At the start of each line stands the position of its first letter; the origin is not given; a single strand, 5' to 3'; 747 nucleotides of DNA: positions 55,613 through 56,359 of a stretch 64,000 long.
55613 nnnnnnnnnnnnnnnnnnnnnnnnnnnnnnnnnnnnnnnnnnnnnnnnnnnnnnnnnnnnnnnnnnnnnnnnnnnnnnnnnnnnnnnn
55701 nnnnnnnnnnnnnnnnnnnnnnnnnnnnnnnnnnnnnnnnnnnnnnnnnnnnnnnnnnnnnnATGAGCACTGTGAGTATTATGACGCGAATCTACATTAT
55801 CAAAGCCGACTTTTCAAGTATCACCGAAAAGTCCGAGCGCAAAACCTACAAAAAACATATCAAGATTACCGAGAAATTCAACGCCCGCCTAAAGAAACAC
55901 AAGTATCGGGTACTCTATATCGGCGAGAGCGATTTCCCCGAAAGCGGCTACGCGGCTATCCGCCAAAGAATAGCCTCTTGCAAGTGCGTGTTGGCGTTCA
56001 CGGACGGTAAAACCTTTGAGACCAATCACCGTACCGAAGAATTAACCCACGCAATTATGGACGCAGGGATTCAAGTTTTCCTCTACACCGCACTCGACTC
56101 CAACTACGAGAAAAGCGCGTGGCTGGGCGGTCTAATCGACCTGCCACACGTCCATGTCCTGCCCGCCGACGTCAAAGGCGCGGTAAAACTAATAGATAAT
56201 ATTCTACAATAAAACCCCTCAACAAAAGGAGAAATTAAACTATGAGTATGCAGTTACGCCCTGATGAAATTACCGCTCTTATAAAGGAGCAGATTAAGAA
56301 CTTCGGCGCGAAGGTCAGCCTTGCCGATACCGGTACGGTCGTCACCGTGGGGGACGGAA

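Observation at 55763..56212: An extra 149-aa gene translationally coupled between atpH and atpA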

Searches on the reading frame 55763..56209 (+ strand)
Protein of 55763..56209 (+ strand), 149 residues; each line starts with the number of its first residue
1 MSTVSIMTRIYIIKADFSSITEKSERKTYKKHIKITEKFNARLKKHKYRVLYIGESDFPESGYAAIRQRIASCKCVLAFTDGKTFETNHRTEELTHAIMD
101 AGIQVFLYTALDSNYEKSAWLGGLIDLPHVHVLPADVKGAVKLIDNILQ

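Call 3: search_protein_families(library=pfam, proteins=[window:55763-56209:+], max_evalue=10)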
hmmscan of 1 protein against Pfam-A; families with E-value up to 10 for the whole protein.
window:55763-56209:+ (149 aa): 1 family
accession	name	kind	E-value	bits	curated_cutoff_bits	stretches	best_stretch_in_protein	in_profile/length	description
PF13676.11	TIR_2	-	0.00017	22.5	28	1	34-99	11-77/122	TIR domain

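Call 4: search_protein_families(library=ncbifam, proteins=[window:55763-56209:+], max_evalue=10)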
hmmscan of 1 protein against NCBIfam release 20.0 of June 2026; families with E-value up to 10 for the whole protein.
window:55763-56209:+ (149 aa): 0 families

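Call 5: search_solved_structures(query=window:55763-56209:+, max_evalue=10)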
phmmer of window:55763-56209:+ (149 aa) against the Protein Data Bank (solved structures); distinct sequences matched with E-value up to 10: 2.
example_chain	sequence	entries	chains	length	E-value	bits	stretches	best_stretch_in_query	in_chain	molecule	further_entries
3f6a_A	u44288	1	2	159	0.65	13.2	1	84-139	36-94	Hydrolase, NUDIX family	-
4cnl_A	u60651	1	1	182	4.8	10.4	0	97-123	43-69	PUTATIVE PNEUMOCOCCAL SURFACE PROTEIN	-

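Call 6: find_homologous_proteins(query=window:55763-56209:+, max_evalue=0.001)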
Query window:55763-56209:+ (149 aa): 2 proteins with E <= 0.001 among 9 candidates.
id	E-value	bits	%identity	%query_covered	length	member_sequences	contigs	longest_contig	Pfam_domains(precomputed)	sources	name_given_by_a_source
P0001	6.7e-93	326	100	100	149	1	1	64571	-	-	-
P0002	5.2e-46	174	60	96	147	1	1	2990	-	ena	-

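Call 7: search_protein_families(library=padloc, proteins=[window:55763-56209:+], max_evalue=10)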
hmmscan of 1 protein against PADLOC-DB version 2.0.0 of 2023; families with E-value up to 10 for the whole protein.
window:55763-56209:+ (149 aa): 2 families
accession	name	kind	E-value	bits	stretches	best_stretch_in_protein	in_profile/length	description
PDLC01264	Cas5c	-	0.024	12.9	1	10-59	82-128/178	CAS-I-C; effector_G5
PDLC01365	Cas5c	-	0.024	12.9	1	10-59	82-128/178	CAS-I-C; effector_G5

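Call 9: find_encoding_contigs(protein=P0002, flank=10000)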
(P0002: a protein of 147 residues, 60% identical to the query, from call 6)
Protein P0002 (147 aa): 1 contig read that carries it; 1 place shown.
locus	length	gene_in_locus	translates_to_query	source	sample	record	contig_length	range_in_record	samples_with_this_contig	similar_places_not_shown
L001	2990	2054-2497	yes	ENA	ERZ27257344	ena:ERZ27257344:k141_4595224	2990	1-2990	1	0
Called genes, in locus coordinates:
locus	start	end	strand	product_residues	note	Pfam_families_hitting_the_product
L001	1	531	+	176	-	?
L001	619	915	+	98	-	PF00137:ATP-synt_C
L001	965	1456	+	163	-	PF00430:ATP-synt_B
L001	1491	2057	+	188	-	PF00213:OSCP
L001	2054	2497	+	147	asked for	-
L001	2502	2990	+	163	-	?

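Call 15: predict_structure(protein=window:55763-56209:+)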
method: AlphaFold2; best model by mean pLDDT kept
length: 149 residues; sequences in the alignment: 1
mean_pLDDT: 60.6   pTM: 0.53
mean pLDDT of the five models: 60.6, 60.3, 53.9, 37.0, 34.9
residues with pLDDT >= 90: 0; 70-90: 28; 50-70: 95; < 50: 26
segments of 3 or more residues with pLDDT < 50: 1-7, 14-16, 84-89, 112-117
pLDDT, mean of each block of 10 residues (from residue 1): 46 50 64 71 68 52 59 61 50 64 66 49 65 72 75
secondary structure, 60 per line:
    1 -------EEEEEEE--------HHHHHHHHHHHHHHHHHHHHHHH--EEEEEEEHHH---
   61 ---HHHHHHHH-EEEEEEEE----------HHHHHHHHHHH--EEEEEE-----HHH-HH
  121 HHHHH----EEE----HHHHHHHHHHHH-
elements in order: E8-14 H23-45 E48-54 H64-71 E73-80 H91-101 E104-109 H119-125 E130-132 H137-148

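Call 20: fold_search(model_id=the predicted structure, library=pdb)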
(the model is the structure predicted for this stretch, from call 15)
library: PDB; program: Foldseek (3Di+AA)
matches with E <= 10: 1749; with E <= 0.001: 10
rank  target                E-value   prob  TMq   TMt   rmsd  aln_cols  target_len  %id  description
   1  4c6t_B                4.8e-04  1.00  0.49  0.45   6.7       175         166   15  Crystal structure of the RPS4 and RRS1 TIR domain heterodimer (released 2014-05-28)
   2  4rc9_A                5.4e-04  1.00  0.57  0.56   4.6       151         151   15  Crystal Structure of the type II Dehydroquinate dehydratase from Acinetobacter baumannii at 2.03A Resolution (released 2014-10-29)
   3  5yhm_K                5.8e-04  1.00  0.56  0.57   4.7       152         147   15  Crystal structure of dehydroquinate dehydratase with tris induced oligomerisation at 1.907 Angstrom resolution (released 2017-10-25)
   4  4c6r_A                5.8e-04  1.00  0.50  0.47   6.2       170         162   14  Crystal structure of the TIR domain from the Arabidopsis Thaliana disease resistance protein RPS4 (released 2014-05-28)
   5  4c6t_D                5.8e-04  1.00  0.48  0.45   7.2       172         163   14  Crystal structure of the RPS4 and RRS1 TIR domain heterodimer (released 2014-05-28)
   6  4zc1_A                6.2e-04  1.00  0.55  0.56   4.7       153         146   16  Crystal Structure of type II Dehydroquinate dehydratase from Acinetobacter baumannii with a different crystal form at  (released 2015-05-20)
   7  5b6p_A                7.0e-04  1.00  0.56  0.58   4.5       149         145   13  Structure of the dodecameric type-II dehydrogenate dehydratase from Acinetobacter baumannii at 2.00 A resolution (released 2016-09-07)
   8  6cv6_B                7.5e-04  1.00  0.51  0.53   5.5       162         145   12  Crystal structure of 3-dehydroquinate dehydratase, type II, from Burkholderia phymatum STM815 (released 2018-04-11)
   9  4rhc_F                8.5e-04  1.00  0.59  0.60   4.6       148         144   14  Crystal structure of 3-Dehydroquinate dehydratase from Acinetobacter baumannii at 2.68 A resolution (released 2014-10-15)
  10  6hsb                  9.6e-04  1.00  0.60  0.61   4.6       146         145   10  The crystal structure of type II Dehydroquinase from Acidithiobacillus caldus SM-1 (released 2019-10-23)
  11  4l8l                  1.0e-03  1.00  0.54  0.58   5.1       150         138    9  Crystal Structure of the Type II Dehydroquinase from Pseudomonas aeruginosa (released 2014-07-23)
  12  6cv6_I                1.1e-03  1.00  0.54  0.55   5.4       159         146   10  Crystal structure of 3-dehydroquinate dehydratase, type II, from Burkholderia phymatum STM815 (released 2018-04-11)
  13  2c4w                  1.4e-03  1.00  0.57  0.52   4.7       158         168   11  Type II Dehydroquinase from H. pylori in complex with AH9095 (released 2006-02-22)
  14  6hs8                  1.8e-03  1.00  0.61  0.62   4.5       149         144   11  The crystal structure of type II Dehydroquinase from Butyrivibrio crossotus DSM 2876 (released 2019-10-23)
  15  6cv6_D                1.9e-03  1.00  0.53  0.55   5.3       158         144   11  Crystal structure of 3-dehydroquinate dehydratase, type II, from Burkholderia phymatum STM815 (released 2018-04-11)
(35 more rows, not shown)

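Call 26: find_related_loci(query=window:55763-56209:+, collection=genome_contigs, flank=6000)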
Query window:55763-56209:+ (149 aa) in genome_contigs; peptide patterns used: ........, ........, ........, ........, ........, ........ (x = any residue, [..] = any of these).
243 stretches matched a pattern; 1 encode a relative of the query (tblastn E <= 1e-3); 1 distinct loci.
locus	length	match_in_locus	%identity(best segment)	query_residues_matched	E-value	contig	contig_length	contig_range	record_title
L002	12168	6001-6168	39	20-86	2e-6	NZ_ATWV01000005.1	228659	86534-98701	Treponema bryantii NK4A124 G626DRAFT_scaffold00005.5_C, whole genome shotgun sequence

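Call 28: search_protein_representatives(protein=window:55763-56209:+)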
Query: 149 residues. Proteins with E-value up to 0.001 (for the whole library): 8; up to 1e-10: 3; up to 1e-30: 1. The best 8 are listed.
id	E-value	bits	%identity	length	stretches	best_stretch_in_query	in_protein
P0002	1.7e-46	173.9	62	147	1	7-148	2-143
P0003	9.8e-24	100.1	48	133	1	23-145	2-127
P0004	1.6e-22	96.2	41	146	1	7-144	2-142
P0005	6.0e-09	52.2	36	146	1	9-147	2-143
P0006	5.8e-08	49.0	28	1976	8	74-122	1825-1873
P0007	5.7e-07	45.8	33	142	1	34-147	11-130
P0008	2.1e-06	44.0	34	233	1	40-146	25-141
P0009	3.3e-05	40.1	40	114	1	43-102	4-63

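Call 31: find_homologous_proteins(query=A1, max_evalue=0.01)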
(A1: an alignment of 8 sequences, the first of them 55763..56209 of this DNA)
Query A1 (8 sequences) (149 aa, profile of the alignment): 17 proteins with E <= 0.01 among 3717 candidates.
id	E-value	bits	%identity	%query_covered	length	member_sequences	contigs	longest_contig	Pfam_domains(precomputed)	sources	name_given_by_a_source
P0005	1.5e-56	208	33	93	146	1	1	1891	-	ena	-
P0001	2.8e-53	198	100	100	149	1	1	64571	-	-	-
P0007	9.3e-52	193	30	77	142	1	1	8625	-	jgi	jgi:hypothetical protein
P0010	1.8e-51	192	32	70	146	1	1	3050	-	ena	-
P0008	2.8e-51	191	31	70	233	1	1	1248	-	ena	-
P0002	2.4e-50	188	60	96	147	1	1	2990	-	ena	-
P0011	1.3e-49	186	33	91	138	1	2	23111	-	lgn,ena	-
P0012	3.7e-46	175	34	95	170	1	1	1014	-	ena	-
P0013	5.4e-45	171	34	90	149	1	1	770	-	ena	-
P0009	6.6e-43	164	36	46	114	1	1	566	-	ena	-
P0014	1.0e-42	164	31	83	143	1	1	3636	-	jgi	jgi:hypothetical protein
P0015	4.4e-42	161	31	94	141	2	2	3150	-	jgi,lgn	-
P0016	5.3e-41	158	33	95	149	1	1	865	-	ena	-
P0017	3.8e-40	155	32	84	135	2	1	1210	-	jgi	-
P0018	1.1e-33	134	34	95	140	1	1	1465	-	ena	-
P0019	2.2e-22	98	30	92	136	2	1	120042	-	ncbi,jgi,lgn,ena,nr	ncbi:MAG: hypothetical protein FWD48_04640 [Oscillospiraceae bacterium]|nr:hypothetical protein [Osc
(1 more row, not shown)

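Call 32: find_encoding_contigs(protein=P0011, flank=6000, max_places=3)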
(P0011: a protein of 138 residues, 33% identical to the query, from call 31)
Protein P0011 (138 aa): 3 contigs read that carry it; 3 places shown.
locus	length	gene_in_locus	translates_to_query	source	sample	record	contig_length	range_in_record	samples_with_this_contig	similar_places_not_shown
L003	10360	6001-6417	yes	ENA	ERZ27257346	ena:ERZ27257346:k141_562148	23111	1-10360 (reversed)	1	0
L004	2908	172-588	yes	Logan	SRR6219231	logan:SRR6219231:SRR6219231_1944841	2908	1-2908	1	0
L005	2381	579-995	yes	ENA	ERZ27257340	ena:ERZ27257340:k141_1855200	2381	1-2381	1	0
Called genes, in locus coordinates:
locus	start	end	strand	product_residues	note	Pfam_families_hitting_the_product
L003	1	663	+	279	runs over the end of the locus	PF01416:PseudoU_synth_1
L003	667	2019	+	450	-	PF18975:DUF5711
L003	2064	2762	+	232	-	PF02674:Colicin_V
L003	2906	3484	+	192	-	PF01066:CDP-OH_P_transf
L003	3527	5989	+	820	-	PF05621:TniB (weak), PF13191:AAA_16 (weak), PF00004:AAA, PF17871:AAA_lid_9, PF00004:AAA, PF07724:AAA_2, PF07728:AAA_5, PF10431:ClpB_D2-small, +10 more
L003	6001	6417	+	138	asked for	-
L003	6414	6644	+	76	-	PF15919:HicB_lk_antitox (weak)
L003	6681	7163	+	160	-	PF13302:Acetyltransf_3, PF00583:Acetyltransf_1, PF13673:Acetyltransf_10 (weak), PF13508:Acetyltransf_7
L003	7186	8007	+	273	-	PF00132:Hexapep (faint)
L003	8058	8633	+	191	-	-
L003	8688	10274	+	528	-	PF02310:B12-binding, PF04055:Radical_SAM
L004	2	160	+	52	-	?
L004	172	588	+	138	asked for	-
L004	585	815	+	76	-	PF15919:HicB_lk_antitox (weak)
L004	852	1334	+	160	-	PF13302:Acetyltransf_3, PF00583:Acetyltransf_1, PF13673:Acetyltransf_10 (weak), PF13508:Acetyltransf_7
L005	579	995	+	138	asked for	-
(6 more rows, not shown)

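Call 33: find_encoding_contigs(protein=P0019, flank=6000, max_places=3)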
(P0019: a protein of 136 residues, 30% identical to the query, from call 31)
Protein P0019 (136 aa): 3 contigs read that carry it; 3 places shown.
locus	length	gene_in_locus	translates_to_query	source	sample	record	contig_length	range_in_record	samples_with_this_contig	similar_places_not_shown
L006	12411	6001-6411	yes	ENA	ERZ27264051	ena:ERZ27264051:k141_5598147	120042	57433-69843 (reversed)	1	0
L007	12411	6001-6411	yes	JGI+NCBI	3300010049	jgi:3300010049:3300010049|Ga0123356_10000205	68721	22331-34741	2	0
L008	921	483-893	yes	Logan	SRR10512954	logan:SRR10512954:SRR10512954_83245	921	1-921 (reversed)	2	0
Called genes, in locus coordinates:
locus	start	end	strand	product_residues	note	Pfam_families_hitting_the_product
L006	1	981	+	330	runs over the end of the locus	PF07261:DnaB_2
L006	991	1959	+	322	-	PF01695:IstB_IS21, PF00308:Bac_DnaA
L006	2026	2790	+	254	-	PF02675:AdoMet_dc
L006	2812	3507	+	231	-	PF02018:CBM_4_9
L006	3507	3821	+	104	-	PF14076:DUF4258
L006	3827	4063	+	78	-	-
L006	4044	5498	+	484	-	PF01276:OKR_DC_1, PF00155:Aminotran_1_2, PF00266:Aminotran_5, PF01041:DegT_DnrJ_EryC1, PF01053:Cys_Met_Meta_PP (weak), PF01212:Beta_elim_lyase (weak), PF03711:OKR_DC_1_C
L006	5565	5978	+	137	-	PF00892:EamA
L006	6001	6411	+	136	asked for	-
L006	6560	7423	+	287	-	PF17284:Spermine_synt_N, PF01564:Spermine_synth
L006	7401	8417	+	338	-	PF01501:Glyco_transf_8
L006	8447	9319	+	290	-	PF00491:Arginase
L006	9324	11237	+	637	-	PF03435:Sacchrp_dh_NADP, PF16653:Sacchrp_dh_C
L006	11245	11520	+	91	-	PF13828:DUF4190 (weak)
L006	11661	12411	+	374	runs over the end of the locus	PF00278:Orn_DAP_Arg_deC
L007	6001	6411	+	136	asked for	-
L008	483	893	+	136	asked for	-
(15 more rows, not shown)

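Call 34: find_encoding_contigs(protein=P0007, flank=6000, max_places=3)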
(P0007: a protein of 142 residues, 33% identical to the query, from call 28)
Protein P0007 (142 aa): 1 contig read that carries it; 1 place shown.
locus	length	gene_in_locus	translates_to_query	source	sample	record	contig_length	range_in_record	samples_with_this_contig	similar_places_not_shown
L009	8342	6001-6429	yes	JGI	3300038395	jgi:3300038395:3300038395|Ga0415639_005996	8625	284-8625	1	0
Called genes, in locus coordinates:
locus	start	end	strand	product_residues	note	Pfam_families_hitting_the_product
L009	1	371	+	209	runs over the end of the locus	PF02272:DHHA1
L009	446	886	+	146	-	PF01281:Ribosomal_L9_N, PF03948:Ribosomal_L9_C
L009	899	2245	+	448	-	PF00772:DnaB, PF13481:AAA_25, PF03796:DnaB_C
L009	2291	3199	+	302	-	PF01171:ATP_bind_3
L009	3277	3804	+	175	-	PF00156:Pribosyltran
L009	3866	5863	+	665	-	PF00004:AAA, PF07728:AAA_5 (weak), PF17862:AAA_lid_3, PF01434:Peptidase_M41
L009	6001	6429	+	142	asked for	-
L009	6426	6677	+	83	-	PF03352:Adenine_glyco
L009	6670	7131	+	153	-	PF24716:WapI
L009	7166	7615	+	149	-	PF00583:Acetyltransf_1, PF13673:Acetyltransf_10, PF13508:Acetyltransf_7, PF08445:FR47, PF13527:Acetyltransf_9 (weak)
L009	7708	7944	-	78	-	-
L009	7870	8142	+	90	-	-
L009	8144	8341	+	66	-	?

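Call 35: find_encoding_contigs(protein=P0003, flank=6000, max_places=3)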
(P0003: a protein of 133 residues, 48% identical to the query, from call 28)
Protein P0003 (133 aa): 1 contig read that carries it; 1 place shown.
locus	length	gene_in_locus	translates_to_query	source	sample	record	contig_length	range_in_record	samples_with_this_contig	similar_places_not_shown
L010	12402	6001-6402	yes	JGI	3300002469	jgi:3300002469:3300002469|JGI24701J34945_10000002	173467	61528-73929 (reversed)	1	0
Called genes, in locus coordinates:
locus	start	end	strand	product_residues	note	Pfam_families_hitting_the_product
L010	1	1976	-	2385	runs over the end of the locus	PF10091:Glycoamylase, PF06165:GH94_b-supersand, PF17167:Glyco_hydro_94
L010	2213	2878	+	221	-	-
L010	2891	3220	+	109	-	PF09527:ATPase_gene1 (weak)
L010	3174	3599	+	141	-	PF03899:ATP-synt_I (weak)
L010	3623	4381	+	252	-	PF00119:ATP-synt_A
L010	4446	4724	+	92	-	PF00137:ATP-synt_C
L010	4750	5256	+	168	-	PF00430:ATP-synt_B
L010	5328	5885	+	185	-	PF00213:OSCP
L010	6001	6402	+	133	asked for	-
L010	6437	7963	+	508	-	PF02874:ATP-synt_ab_N, PF00006:ATP-synt_ab, PF00306:ATP-synt_ab_C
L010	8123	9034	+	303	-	PF00231:ATP-synt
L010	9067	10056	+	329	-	PF00248:Aldo_ket_red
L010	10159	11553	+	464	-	PF02874:ATP-synt_ab_N, PF00006:ATP-synt_ab, PF22919:ATP-synt_VA_C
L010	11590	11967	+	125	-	-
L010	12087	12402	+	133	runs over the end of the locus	PF02823:ATP-synt_DE_N, PF00401:ATP-synt_DE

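Call 36: find_encoding_contigs(protein=P0004, flank=6000, max_places=3)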
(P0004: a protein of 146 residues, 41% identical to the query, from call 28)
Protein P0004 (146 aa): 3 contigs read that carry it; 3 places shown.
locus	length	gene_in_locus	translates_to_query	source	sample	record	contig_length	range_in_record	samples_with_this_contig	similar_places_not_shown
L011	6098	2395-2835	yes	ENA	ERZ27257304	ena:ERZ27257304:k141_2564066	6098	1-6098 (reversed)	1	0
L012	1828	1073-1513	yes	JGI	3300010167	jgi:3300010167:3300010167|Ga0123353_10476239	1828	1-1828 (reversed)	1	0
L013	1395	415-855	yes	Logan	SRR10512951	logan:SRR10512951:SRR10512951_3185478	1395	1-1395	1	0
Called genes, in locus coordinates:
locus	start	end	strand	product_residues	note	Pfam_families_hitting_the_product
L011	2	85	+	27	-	?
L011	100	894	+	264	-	PF00119:ATP-synt_A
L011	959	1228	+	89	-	PF00137:ATP-synt_C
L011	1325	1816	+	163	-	PF00430:ATP-synt_B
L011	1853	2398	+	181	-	PF00213:OSCP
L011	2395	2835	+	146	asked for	-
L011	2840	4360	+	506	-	PF02874:ATP-synt_ab_N, PF00006:ATP-synt_ab, PF00306:ATP-synt_ab_C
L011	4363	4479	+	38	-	-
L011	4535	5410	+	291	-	PF00231:ATP-synt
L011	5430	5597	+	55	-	-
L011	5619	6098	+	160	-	?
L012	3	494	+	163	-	PF00430:ATP-synt_B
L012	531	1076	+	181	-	PF00213:OSCP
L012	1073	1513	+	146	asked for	-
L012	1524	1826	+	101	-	?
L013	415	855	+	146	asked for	-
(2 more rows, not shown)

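Call 39: search_protein_families(library=pfam, alignment_id=A2, max_evalue=1)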
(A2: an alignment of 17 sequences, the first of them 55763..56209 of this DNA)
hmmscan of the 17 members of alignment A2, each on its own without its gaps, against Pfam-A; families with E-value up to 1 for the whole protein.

A. member 1, window:55763-56209:+ (149 aa): 1 family
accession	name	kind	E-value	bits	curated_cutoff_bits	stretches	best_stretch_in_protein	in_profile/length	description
PF13676.11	TIR_2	-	0.00017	22.5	28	1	34-99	11-77/122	TIR domain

B. families by the number of members that match (of 17 scanned): 14 families
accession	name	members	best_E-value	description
PF13676.11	TIR_2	14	0.00017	TIR domain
PF03709.21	OKR_DC_1_N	2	0.011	Orn/Lys/Arg decarboxylase, N-terminal domain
PF20307.4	divDNAB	1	0.051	Divergent DnaB-like ATPase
PF19315.5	MC_hydratase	1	0.052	Mesaconyl-CoA hydratase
PF10087.14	DUF2325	1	0.085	Uncharacterized protein conserved in bacteria (DUF2325)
PF24447.1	RE_BanI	1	0.11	Type II restriction enzyme BanI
PF08937.16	ThsB_TIR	1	0.12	Thoeris protein ThsB, TIR-like domain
PF01443.25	Viral_helicase1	1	0.15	Viral superfamily 1 RNA helicase core domain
PF05368.20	NmrA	1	0.15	NmrA-like family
PF00334.24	NDK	1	0.16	Nucleoside diphosphate kinase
PF00190.28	Cupin_1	1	0.19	Cupin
PF00465.25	Fe-ADH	1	0.26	Iron-containing alcohol dehydrogenase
PF18788.6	DarA_N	1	0.26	Defence against restriction A N-terminal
PF06864.17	PAP_PilO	1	0.36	Pilin accessory protein (PilO)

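Call 40: search_solved_structures(query=A2, max_evalue=10, show_alignments=3)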
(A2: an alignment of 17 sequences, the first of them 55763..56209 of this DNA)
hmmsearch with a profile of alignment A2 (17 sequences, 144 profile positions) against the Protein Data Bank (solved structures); distinct sequences matched with E-value up to 10: 1.
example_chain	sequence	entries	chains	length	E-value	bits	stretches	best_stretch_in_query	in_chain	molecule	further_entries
4m7o_A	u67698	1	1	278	0.81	12.8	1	21-52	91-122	Iron-binding protein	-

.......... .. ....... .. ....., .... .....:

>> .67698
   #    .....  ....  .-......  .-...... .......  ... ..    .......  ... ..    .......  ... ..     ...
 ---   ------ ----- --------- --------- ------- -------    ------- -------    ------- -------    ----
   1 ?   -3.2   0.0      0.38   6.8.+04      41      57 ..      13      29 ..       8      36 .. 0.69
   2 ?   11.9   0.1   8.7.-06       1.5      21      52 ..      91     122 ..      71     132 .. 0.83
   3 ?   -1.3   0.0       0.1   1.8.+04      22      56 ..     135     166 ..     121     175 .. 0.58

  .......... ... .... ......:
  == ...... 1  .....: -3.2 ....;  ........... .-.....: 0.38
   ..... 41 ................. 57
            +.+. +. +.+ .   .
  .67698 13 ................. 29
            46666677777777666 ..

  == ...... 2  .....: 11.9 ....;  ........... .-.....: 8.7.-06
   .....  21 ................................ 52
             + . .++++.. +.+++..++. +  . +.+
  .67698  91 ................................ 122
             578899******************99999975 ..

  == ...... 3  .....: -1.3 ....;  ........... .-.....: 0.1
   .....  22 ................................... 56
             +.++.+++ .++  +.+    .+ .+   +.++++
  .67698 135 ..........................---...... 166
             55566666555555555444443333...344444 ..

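Call 44: predict_structure(alignment_id=A2)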
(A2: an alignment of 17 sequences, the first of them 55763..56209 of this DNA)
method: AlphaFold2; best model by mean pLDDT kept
length: 149 residues; sequences in the alignment: 17
mean_pLDDT: 84.7   pTM: 0.82
mean pLDDT of the five models: 84.7, 84.4, 83.2, 81.0, 80.0
residues with pLDDT >= 90: 70; 70-90: 62; 50-70: 16; < 50: 1
segments of 3 or more residues with pLDDT < 50: none
pLDDT, mean of each block of 10 residues (from residue 1): 72 82 75 90 94 77 83 93 79 91 93 69 84 95 95
secondary structure, 60 per line:
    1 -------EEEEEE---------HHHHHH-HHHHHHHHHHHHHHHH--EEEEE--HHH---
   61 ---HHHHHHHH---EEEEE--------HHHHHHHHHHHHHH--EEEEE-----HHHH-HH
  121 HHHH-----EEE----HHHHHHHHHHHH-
elements in order: E8-13 H23-28 H30-45 E48-52 H64-71 E75-79 H88-101 E104-108 H114-117 H119-124 E130-132 H137-148
